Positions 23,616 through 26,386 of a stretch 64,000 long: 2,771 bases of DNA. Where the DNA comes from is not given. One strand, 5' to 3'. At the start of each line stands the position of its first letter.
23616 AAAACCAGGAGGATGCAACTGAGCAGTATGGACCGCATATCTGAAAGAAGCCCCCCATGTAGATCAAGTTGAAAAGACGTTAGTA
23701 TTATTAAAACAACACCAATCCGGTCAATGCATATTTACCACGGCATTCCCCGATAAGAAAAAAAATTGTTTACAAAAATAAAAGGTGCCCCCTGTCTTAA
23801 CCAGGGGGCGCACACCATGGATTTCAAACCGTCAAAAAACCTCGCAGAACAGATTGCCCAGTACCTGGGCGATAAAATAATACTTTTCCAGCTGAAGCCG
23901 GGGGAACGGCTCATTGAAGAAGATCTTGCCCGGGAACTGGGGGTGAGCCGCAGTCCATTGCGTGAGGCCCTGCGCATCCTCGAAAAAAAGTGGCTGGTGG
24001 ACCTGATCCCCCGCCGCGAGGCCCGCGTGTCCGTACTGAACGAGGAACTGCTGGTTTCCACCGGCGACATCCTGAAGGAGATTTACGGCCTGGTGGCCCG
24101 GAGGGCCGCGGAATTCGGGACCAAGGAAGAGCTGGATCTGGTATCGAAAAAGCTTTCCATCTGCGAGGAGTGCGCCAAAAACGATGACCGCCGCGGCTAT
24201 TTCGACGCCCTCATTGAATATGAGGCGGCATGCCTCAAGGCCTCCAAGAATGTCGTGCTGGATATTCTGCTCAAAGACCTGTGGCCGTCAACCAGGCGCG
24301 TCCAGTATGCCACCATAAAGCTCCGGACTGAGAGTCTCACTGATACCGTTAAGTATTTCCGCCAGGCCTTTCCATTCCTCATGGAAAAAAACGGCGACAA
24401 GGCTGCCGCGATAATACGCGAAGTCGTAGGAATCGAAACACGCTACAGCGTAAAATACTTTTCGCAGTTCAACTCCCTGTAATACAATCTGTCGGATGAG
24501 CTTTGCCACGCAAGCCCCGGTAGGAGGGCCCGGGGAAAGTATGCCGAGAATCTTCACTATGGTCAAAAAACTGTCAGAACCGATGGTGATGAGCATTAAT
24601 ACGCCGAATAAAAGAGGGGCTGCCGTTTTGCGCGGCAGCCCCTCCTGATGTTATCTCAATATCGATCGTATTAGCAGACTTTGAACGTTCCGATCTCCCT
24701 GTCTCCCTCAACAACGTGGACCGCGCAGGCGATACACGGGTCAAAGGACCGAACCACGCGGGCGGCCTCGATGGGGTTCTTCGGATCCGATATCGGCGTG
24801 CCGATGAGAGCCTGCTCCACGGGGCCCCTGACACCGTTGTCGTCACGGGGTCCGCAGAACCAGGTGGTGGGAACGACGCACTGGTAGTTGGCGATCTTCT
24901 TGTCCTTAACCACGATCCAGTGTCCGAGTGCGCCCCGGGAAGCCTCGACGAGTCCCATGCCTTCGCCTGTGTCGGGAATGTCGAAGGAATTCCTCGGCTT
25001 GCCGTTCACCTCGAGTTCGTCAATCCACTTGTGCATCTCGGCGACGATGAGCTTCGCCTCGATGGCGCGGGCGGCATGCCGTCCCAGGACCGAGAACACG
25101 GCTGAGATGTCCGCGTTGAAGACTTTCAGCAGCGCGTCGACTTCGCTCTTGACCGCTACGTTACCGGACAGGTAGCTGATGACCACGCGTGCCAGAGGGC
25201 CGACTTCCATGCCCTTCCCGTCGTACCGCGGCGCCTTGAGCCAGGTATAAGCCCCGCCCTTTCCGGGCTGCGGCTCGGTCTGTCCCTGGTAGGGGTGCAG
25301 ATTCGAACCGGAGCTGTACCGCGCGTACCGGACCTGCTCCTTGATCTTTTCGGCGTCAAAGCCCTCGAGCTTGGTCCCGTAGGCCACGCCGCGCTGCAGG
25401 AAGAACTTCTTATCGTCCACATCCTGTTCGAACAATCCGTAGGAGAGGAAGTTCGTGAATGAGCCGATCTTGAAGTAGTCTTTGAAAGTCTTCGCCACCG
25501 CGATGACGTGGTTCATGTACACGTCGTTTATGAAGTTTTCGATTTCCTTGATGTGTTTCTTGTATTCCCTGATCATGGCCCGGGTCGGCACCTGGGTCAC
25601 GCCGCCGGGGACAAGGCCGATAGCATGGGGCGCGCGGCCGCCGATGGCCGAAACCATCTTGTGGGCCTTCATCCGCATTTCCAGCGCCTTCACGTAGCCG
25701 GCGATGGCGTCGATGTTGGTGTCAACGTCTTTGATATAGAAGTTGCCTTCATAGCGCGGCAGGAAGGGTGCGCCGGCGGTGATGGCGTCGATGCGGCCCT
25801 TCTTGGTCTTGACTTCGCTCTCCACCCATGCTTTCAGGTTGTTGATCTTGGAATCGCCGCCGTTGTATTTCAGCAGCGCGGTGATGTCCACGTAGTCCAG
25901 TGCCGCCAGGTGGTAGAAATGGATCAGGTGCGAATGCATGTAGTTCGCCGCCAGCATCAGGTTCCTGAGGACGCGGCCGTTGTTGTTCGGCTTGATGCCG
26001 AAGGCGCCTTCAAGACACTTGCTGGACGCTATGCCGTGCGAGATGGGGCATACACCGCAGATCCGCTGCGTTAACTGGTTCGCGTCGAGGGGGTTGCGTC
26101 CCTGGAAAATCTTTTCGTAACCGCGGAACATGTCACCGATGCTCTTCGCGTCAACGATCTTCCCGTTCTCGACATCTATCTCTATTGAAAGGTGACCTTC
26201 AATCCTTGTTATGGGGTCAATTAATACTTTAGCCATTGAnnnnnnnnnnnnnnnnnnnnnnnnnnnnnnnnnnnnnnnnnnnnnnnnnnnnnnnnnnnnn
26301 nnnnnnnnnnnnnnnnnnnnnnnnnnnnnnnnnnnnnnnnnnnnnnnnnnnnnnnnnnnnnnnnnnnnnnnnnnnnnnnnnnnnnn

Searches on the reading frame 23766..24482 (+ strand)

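Call 77: search_protein_families(library=pfam, proteins=[window:23766-24482:+], max_evalue=0.001)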
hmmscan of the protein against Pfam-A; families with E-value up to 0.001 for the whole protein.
window:23766-24482:+ (238 aa): 2 families
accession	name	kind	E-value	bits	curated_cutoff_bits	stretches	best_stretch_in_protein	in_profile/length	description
PF00392.27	GntR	-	4.2e-14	52.4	27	1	26-87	1-63/64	Bacterial regulatory proteins, gntR family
PF07729.17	FCD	-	1.4e-11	45.3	24.3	1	108-220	11-122/125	FCD domain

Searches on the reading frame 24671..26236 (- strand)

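Call 20: search_protein_families(library=pfam, proteins=[window:24671-26236:-], max_evalue=0.0001)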
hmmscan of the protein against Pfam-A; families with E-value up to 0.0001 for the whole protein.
window:24671-26236:- (521 aa): 1 family
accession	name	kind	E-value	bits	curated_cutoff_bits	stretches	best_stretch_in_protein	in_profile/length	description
PF00374.24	NiFeSe_Hases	-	3.2e-153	511.8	25.8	1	38-507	1-508/508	Nickel-dependent hydrogenase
